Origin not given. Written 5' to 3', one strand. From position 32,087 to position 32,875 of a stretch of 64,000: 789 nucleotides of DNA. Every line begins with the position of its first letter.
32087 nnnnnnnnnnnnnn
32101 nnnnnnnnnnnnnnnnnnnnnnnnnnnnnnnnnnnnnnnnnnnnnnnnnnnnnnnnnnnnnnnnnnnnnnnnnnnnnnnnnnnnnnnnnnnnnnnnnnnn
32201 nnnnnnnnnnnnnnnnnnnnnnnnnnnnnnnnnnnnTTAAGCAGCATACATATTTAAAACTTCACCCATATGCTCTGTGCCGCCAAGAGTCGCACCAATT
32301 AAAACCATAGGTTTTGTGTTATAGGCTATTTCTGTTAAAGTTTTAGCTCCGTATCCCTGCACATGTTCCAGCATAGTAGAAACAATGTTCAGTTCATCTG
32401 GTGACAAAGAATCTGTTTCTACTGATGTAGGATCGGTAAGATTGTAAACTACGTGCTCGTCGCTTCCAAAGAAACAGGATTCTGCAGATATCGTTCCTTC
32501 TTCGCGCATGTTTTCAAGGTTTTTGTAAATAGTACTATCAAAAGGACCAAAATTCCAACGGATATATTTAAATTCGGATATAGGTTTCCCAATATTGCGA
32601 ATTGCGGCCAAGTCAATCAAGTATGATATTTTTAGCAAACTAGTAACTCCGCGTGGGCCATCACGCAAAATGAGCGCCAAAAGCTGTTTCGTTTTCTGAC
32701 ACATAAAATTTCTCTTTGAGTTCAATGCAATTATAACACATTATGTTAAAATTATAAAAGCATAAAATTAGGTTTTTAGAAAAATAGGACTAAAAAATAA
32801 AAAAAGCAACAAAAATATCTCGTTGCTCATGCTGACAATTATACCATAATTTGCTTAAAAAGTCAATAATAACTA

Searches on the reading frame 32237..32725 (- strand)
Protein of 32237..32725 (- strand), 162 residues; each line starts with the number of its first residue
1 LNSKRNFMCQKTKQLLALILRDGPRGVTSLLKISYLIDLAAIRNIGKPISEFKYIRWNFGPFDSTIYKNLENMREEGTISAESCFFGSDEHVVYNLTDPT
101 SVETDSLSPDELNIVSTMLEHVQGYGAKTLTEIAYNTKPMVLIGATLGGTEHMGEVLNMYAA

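Call 9: search_protein_families(library=pfam, proteins=[window:32237-32725:-], max_evalue=0.001)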
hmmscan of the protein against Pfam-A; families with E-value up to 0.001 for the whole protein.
window:32237-32725:- (162 aa): 1 family
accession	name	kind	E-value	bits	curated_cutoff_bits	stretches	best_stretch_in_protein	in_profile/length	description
PF13274.11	SocA_Panacea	-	3.3e-13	51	25.7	1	30-137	1-109/113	Antitoxin SocA-like, Panacea domain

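Call 78: search_protein_families(library=padloc, proteins=[window:32237-32725:-], max_evalue=0.001)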
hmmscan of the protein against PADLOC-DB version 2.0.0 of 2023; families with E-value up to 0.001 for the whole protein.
window:32237-32725:- (162 aa): 2 families
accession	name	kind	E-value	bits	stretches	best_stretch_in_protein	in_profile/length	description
PDLC04505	PDC-M19A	-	4.9e-05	20.9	1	8-143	1-122/294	-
PDLC03184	Specificity_I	-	0.00053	16.8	1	27-139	430-539/554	Type I specificity subunit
